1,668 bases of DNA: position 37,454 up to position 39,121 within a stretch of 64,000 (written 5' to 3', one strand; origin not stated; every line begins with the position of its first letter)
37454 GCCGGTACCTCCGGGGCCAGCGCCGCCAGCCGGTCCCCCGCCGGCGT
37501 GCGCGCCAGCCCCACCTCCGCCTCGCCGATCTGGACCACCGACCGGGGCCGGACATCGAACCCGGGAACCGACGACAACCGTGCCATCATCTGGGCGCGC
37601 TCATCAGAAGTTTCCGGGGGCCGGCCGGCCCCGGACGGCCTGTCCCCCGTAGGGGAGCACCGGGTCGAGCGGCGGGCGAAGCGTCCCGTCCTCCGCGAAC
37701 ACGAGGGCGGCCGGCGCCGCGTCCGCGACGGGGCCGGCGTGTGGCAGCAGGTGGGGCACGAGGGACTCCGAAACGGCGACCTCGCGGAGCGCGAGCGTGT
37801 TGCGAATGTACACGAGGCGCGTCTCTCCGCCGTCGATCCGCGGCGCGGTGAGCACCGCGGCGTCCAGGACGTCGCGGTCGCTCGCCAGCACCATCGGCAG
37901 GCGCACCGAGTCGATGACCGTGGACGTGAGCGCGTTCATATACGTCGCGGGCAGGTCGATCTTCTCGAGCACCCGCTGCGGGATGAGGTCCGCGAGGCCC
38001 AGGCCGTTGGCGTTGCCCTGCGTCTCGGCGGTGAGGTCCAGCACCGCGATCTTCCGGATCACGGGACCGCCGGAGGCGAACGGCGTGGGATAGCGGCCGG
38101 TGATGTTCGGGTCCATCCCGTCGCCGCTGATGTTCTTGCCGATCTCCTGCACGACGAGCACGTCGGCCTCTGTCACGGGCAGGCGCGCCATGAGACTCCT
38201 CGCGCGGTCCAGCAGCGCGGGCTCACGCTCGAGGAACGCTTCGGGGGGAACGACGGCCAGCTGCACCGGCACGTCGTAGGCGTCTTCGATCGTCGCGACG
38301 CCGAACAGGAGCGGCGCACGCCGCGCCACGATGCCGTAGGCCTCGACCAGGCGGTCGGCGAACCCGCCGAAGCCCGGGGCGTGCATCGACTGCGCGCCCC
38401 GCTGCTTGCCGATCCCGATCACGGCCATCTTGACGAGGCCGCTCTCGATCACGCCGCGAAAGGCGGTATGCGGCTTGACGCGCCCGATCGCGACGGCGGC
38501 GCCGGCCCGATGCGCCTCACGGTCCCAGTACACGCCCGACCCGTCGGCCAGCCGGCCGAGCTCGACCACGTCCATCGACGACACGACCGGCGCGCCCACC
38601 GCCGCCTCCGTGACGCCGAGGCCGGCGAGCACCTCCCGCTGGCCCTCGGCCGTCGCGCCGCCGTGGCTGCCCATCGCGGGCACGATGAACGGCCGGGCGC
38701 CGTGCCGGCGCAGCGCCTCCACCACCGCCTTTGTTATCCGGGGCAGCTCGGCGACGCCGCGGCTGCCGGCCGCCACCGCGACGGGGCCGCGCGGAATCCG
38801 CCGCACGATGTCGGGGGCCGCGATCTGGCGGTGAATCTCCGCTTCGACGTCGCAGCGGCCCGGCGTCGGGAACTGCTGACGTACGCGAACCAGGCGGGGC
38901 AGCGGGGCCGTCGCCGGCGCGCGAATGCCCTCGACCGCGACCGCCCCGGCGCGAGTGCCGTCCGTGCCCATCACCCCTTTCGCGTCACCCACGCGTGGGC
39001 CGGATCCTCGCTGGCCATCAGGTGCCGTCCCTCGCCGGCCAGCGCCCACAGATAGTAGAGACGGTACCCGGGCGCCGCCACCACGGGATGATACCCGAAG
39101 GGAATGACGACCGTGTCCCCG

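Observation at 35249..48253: LarA homolog embedded in a sugar-acid catabolic operon, with the nickel-pincer cofactor genes larE-larB-larC directly upstream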

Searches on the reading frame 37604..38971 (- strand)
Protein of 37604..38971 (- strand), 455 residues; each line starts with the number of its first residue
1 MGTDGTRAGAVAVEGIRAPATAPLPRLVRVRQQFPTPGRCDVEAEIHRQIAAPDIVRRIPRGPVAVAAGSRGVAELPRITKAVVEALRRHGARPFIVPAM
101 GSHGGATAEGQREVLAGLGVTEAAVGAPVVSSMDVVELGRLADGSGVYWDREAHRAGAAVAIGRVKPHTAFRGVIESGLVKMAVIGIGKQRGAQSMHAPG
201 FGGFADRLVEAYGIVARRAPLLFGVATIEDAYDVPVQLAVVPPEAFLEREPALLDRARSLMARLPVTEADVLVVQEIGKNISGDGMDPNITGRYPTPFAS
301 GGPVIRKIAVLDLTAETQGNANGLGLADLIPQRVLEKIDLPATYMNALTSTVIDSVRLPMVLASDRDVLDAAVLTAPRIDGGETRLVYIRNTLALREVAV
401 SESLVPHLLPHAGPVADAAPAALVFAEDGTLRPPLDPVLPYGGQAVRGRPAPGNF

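Call 10: search_protein_families(library=ncbifam, proteins=[window:37604-38971:-], max_evalue=0.001)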
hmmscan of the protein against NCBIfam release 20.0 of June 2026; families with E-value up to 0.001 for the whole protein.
window:37604-38971:- (455 aa): 2 families
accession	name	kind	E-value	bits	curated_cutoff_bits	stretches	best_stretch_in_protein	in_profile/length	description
NF052515.1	NPN_iso_grp_22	equivalog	3.9e-150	500.1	400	1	24-407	1-388/392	nickel pincer cofactor-dependent isomerase, group 22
NF052593.1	NPN_racem_MAR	equivalog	2e-06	26.6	500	1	81-197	79-195/415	nickel-dependent malate racemase, LarAH6 family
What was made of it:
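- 37604..38971 (-): LarA homolog of group 22 (455 aa), a nickel-pincer-cofactor-dependent isomerase. Its ATG overlaps the stop of the IolB-like gene. NF052515 at 500 bits, cut-off 400 (call 10).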

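Call 11: search_solved_structures(query=window:37604-38971:-, max_evalue=10, show_alignments=3)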
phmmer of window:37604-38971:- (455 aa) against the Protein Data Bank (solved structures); distinct sequences matched with E-value up to 10: 3.
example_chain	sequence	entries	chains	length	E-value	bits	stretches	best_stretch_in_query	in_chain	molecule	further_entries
1gxb_A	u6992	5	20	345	0.55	12.4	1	365-450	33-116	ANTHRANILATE PHOSPHORIBOSYLTRANSFERASE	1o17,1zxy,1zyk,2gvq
6jw5_A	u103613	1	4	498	2.9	10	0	60-106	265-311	TAL effector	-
3v6p_A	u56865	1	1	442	3.1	9.9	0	60-107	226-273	dHax3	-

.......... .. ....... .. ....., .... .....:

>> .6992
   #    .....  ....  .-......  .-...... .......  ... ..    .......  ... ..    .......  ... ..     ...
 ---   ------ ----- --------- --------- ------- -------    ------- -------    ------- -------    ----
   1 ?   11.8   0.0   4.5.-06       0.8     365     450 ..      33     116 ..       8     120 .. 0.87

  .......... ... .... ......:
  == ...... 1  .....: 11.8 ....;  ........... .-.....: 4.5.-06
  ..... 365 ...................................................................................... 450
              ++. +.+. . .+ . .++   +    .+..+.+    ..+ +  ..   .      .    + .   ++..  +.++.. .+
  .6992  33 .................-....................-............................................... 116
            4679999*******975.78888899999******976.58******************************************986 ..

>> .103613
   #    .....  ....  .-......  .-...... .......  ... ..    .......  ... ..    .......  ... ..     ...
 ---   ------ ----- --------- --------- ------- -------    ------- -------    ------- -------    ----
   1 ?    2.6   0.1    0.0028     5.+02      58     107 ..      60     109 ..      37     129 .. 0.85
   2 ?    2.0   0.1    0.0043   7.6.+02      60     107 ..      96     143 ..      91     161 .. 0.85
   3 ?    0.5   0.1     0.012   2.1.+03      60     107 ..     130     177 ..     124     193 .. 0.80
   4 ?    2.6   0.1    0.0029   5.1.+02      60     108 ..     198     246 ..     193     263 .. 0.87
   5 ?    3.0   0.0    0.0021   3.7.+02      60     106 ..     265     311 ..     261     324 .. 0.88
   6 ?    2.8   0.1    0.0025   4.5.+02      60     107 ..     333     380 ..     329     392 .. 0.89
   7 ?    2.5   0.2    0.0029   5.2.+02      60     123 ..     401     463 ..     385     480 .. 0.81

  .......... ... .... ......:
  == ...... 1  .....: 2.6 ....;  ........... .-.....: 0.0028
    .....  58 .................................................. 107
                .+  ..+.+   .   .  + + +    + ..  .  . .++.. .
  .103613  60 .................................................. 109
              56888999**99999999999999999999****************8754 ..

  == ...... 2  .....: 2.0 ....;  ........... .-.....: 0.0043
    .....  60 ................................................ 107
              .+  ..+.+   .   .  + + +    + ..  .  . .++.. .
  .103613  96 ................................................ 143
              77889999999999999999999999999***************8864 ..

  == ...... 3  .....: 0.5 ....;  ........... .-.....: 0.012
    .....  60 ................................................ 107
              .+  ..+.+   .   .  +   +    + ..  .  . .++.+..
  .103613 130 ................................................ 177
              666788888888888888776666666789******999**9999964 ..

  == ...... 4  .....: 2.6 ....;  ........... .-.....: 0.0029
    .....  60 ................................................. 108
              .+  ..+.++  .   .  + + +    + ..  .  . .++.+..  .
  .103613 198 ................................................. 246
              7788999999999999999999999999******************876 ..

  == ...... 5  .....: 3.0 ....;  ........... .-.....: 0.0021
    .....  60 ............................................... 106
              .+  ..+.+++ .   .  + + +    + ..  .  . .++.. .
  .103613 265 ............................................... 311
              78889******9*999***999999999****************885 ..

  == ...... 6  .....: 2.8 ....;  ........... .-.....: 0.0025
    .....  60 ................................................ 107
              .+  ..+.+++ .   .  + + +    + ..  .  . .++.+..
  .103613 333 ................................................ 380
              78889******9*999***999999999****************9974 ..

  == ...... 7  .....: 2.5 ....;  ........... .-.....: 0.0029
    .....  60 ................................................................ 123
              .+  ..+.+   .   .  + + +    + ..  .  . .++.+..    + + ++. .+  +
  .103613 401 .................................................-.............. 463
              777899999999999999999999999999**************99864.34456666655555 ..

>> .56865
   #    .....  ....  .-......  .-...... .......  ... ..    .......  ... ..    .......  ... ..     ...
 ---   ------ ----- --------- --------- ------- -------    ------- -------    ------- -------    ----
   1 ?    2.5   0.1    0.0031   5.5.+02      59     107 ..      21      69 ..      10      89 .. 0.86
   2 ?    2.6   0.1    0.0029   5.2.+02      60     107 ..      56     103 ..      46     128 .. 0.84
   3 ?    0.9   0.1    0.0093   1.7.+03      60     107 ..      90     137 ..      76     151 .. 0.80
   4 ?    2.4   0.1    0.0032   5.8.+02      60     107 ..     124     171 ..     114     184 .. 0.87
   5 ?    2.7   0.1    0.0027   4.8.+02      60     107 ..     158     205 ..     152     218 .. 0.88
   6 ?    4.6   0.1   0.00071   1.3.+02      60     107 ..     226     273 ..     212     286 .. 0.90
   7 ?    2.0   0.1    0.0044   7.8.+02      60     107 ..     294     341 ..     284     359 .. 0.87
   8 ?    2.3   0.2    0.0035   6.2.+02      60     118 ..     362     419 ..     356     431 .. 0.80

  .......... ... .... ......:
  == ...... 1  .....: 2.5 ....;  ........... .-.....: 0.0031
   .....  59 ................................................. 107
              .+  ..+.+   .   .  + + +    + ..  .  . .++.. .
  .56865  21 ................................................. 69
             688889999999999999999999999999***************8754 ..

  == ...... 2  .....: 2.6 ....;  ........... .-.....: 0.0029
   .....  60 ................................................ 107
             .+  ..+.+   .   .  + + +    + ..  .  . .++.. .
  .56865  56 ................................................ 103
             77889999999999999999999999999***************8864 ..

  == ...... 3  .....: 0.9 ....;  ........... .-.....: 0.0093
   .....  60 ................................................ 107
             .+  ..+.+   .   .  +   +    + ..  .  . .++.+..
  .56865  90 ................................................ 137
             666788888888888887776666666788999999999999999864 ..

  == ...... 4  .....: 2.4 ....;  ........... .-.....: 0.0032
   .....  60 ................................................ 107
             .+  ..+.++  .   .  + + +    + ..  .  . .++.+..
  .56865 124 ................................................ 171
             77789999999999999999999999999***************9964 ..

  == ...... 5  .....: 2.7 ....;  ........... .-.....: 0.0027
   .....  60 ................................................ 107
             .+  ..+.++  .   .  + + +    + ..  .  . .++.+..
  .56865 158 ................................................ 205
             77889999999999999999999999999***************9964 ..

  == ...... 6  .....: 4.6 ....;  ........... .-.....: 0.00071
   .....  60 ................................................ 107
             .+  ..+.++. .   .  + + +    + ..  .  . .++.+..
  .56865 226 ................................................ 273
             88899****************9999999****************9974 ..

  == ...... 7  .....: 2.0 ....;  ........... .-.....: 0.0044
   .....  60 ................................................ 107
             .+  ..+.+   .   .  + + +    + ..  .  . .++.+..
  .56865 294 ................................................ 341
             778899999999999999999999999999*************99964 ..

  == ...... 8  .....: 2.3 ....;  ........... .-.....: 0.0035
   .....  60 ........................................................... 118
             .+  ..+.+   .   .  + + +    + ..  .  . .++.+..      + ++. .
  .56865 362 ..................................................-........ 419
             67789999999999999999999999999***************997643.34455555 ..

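Call 21: find_homologous_proteins(query=window:37604-38971:-, max_evalue=1e-10)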
Query window:37604-38971:- (455 aa): 7585 proteins with E <= 1e-10 among 8000 candidates; the best 120 are listed.
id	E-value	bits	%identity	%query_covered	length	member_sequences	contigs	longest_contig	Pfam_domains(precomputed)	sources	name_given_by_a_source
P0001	1.4e-285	965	99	100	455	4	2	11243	PF09861.15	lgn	-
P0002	4.3e-249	845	88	100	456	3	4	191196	-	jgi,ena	-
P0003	3.2e-244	829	84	100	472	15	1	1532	PF09861.15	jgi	jgi:hypothetical protein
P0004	6.6e-244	828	85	100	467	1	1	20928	-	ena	-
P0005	1.2e-236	804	84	100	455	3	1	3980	PF09861.15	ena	-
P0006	3.2e-234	796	84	100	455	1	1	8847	PF09861.15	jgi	jgi:Lactate racemase N-terminal domain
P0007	3.4e-234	796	83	100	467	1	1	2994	PF09861.15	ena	-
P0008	7.2e-233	791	84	100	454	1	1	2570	PF09861.15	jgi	jgi:hypothetical protein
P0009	5.1e-232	789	84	98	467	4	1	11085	PF09861.15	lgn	-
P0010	6.4e-232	788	83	100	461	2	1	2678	-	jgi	jgi:hypothetical protein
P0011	8.5e-231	785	81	100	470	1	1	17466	PF09861.15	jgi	jgi:Lactate racemase N-terminal domain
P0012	1.9e-229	780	83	98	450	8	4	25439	PF09861.15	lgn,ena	-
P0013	2.5e-229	780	82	98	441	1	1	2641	-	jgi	jgi:hypothetical protein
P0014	7.3e-229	778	82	98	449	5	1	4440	PF09861.15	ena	-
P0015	4.9e-227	772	82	98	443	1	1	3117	-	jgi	-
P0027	3.6e-199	680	74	98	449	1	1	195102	PF09861.15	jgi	jgi:hypothetical protein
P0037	4.5e-188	644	73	94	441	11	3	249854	-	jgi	jgi:hypothetical protein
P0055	1.6e-166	573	63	99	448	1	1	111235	PF09861.15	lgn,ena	-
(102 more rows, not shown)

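Call 22: find_related_loci(query=window:37604-38971:-, collection=genome_contigs, flank=10000)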
Query window:37604-38971:- (455 aa) in genome_contigs; peptide patterns used: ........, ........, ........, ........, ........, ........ (x = any residue, [..] = any of these).
600 stretches matched a pattern (row limit reached: there are more); 369 encode a relative of the query (tblastn E <= 1e-3); the best 80 are kept; 80 distinct loci.
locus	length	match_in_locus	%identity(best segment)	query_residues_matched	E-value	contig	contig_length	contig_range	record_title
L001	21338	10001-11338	85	10-455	0e+0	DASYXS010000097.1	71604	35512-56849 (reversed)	MAG TPA_asm: bacterium isolate SMAG_U6314 k141_900772, whole genome shotgun sequence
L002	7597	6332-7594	83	11-431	0e+0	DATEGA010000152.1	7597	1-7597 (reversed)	MAG TPA_asm: bacterium isolate SMAG_U8773 k141_957703, whole genome shotgun sequence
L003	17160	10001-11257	75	11-430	0e+0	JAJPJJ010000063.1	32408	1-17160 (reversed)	MAG: Bacillota bacterium isolate Centralia_MAG_45 k107_14071883, whole genome shotgun sequence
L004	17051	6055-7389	65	4-455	1e-179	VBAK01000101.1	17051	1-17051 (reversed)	MAG: Bacillati bacterium ANGP1 isolate NP_3 14_0903_12_20cm_scaffold_1873, whole genome shotgun sequence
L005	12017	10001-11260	66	15-435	2e-165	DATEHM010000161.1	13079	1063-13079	MAG TPA_asm: bacterium isolate SMAG_U8811 k141_1042796, whole genome shotgun sequence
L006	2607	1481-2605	67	13-386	9e-170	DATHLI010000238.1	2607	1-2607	MAG TPA_asm: bacterium isolate SMAG_U12602 k141_115788, whole genome shotgun sequence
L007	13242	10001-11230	50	23-431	1e-129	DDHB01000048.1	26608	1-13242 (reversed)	MAG TPA_asm: Sporomusaceae bacterium UBA1887 UBA1887_contig_1474, whole genome shotgun sequence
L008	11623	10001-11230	52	23-431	3e-129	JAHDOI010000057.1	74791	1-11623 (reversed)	MAG: Selenomonadales bacterium isolate SL1-B47 k141_20648, whole genome shotgun sequence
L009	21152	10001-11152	52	23-405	4e-129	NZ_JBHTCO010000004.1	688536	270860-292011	Scopulibacillus cellulosilyticus strain CGMCC 1.16305 soapdenovo_K_127_4, whole genome shotgun sequence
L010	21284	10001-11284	50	23-449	3e-128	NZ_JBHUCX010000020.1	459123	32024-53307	Alicyclobacillus fodiniaquatilis strain CGMCC 1.15049 velvet_auto_105_20, whole genome shotgun sequence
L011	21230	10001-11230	51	23-431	1e-127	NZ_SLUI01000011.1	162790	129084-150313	Anaerospora hongkongensis strain DSM 15969 Ga0310510_111, whole genome shotgun sequence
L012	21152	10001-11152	55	23-405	1e-127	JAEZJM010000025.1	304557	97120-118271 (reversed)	MAG: Bacillota bacterium isolate OH_CDB_237 k127_1027696, whole genome shotgun sequence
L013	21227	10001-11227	51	23-430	9e-128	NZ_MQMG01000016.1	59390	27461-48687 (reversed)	Geobacillus proteiniphilus strain 1017 contig00016, whole genome shotgun sequence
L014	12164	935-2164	53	24-431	9e-128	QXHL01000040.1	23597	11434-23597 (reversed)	Alicyclobacillaceae bacterium I2511 NODE_40_length_23597_cov_6.49957, whole genome shotgun sequence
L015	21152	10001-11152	52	23-405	2e-127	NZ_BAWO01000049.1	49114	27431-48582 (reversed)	Parageobacillus caldoxylosilyticus NBRC 107762, whole genome shotgun sequence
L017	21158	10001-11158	53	23-407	4e-127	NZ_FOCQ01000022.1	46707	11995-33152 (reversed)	Lihuaxuella thermophila strain DSM 46701, whole genome shotgun sequence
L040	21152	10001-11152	50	23-405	2e-122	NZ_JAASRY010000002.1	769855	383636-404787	Thalassobacillus devorans strain CECT 7046 Ga0372397_02, whole genome shotgun sequence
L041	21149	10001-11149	51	24-405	4e-122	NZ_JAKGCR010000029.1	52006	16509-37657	Domibacillus sp. PGB-M46 NODE_29_length_52006_cov_15.133721, whole genome shotgun sequence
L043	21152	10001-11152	51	23-405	8e-122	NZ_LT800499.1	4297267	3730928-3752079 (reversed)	Halobacillus massiliensis strain Marseille-P3554, whole genome shotgun sequence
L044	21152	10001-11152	49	23-405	2e-121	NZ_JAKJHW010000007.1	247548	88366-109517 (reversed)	Pseudalkalibacillus salsuginis strain EGI L200015 NODE_7_length_247548_cov_209.765257, whole genome shotgun sequence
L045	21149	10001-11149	50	24-405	2e-121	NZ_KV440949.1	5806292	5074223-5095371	Neobacillus mesonae strain FJAT-13985 Scaffold1, whole genome shotgun sequence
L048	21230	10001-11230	47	23-431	3e-121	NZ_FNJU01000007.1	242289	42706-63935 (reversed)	Litchfieldia salsa strain IBRC-M10078, whole genome shotgun sequence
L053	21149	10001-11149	49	24-405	3e-120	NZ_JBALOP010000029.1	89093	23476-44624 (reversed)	Bacillus sp. JJ1566 JJ-1566_contig_29, whole genome shotgun sequence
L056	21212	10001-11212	48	23-425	8e-120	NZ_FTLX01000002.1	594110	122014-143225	Domibacillus enclensis strain NIO-1016, whole genome shotgun sequence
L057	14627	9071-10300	47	23-431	3e-120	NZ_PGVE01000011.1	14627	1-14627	Neobacillus cucumis strain V32-6 contig_128, whole genome shotgun sequence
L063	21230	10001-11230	47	23-431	2e-119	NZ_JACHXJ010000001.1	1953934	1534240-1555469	Paenibacillus rhizosphaerae strain CECT 5831 Ga0372391_01, whole genome shotgun sequence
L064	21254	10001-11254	46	24-432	2e-119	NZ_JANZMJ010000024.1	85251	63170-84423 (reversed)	Peribacillus sp. BBB004 NODE_24_length_85251_cov_24.4325, whole genome shotgun sequence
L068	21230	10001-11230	47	23-431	7e-119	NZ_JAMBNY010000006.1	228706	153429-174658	Paenibacillus camelliae strain TA 29 NODE_6_, whole genome shotgun sequence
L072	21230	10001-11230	47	23-431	1e-118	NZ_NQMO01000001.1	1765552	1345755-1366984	Paenibacillus sp. XY044 Scaffold1_1, whole genome shotgun sequence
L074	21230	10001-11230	47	23-431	2e-118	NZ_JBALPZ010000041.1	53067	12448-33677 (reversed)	Neobacillus drentensis strain JJ1232 JJ-1232_contig_41, whole genome shotgun sequence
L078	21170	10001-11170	48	23-411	2e-118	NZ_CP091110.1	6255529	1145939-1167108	Neobacillus drentensis strain JC05 chromosome, complete genome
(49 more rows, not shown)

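Call 29: search_protein_families(library=pfam, proteins=[L041:11231-13435:+, L045:8888-9937:+, L053:15735-16517:+, L044:5982-6536:+, L056:8675-9952:+, L068:12117-12938:+, L045:15414-16343:+, L048:14533-15312:+, L078:11255-12025:+, L040:15691-16590:+], max_evalue=0.00001)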
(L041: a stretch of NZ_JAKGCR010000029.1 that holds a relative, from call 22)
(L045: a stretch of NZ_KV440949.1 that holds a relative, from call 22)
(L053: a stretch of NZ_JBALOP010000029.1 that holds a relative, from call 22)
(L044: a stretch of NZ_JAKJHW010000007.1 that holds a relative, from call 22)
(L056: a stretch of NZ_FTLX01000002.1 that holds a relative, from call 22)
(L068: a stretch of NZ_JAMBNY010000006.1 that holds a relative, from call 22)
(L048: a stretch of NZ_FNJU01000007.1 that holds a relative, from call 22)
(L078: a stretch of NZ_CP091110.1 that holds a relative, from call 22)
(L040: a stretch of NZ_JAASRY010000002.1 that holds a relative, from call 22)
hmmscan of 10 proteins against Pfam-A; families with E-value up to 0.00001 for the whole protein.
L041:11231-13435:+ (734 aa): 2 families
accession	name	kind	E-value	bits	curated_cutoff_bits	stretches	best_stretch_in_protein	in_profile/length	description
PF00920.27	ILVD_EDD_N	-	1.8e-34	119.8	27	2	66-166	3-104/316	Dihydroxy-acid/6-phosphogluconate dehydratase N-terminal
PF24877.1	ILV_EDD_C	-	7.8e-28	97.6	27.7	1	568-680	70-170/191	Dihydroxy-acid/6-phosphogluconate dehydratase C-terminal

L045:8888-9937:+ (349 aa): 1 family
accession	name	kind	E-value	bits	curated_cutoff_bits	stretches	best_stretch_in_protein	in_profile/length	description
PF03480.18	DctP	-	5e-99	331.7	23.4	1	51-330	5-285/286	Bacterial extracellular solute-binding protein, family 7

L053:15735-16517:+ (260 aa): 3 families
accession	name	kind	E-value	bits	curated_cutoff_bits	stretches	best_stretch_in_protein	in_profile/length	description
PF01614.24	IclR_C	-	6.2e-58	195.6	24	1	78-249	3-174/174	Bacterial transcriptional regulator IclR C-terminal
PF09339.16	HTH_IclR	-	1e-18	67.3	22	1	9-60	1-52/52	IclR helix-turn-helix domain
PF12802.13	MarR_2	-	3e-06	27.7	27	1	14-61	8-57/61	MarR family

L044:5982-6536:+ (184 aa): 1 family
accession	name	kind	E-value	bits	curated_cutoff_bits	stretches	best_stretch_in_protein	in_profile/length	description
PF04290.18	DctQ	-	1.6e-29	102.9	28.3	1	26-155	1-131/132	Tripartite ATP-independent periplasmic transporters, DctQ component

L056:8675-9952:+ (425 aa): 2 families
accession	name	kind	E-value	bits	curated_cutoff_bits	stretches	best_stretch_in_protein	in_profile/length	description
PF06808.19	DctM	-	1e-126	423.6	23.8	1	6-415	1-413/413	Tripartite ATP-independent periplasmic transporter, DctM component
PF03606.21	DcuC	-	5.4e-06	25.6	23.1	1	66-411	90-457/461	C4-dicarboxylate anaerobic carrier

L068:12117-12938:+ (273 aa): 2 families
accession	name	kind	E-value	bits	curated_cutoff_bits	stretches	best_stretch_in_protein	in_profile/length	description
PF02540.23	NAD_synthase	-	4.7e-07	29.6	21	1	19-85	14-82/242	NAD synthase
PF06508.19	QueC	-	4.7e-06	26.7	22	0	24-88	2-64/210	Queuosine biosynthesis protein QueC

L045:15414-16343:+ (309 aa): 1 family
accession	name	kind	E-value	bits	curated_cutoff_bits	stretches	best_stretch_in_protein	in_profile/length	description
PF00701.28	DHDPS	-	1.9e-74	250.4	22.1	1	8-298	2-287/289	Dihydrodipicolinate synthetase family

L048:14533-15312:+ (259 aa): 1 family
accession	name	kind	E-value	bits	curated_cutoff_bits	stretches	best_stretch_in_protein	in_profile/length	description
PF00731.26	AIRC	-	7.3e-15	55.2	30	1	119-252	2-135/148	AIR carboxylase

L078:11255-12025:+ (256 aa): 3 families
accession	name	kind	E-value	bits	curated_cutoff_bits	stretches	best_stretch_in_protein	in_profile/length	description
PF13561.12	adh_short_C2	-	1.9e-55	188.5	27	1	21-251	8-235/236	Enoyl-(Acyl carrier protein) reductase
PF00106.31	adh_short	-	5e-48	163.6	26.6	1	10-201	1-191/195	short chain dehydrogenase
PF08659.16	KR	-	1.3e-12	48.4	22.6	1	13-172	4-162/180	KR domain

L040:15691-16590:+ (299 aa): 1 family
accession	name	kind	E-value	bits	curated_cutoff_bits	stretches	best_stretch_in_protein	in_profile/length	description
PF01557.24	FAA_hydrolase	-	9.3e-23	81.5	23.9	1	91-288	7-213/214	Fumarylacetoacetate (FAA) hydrolase C-terminal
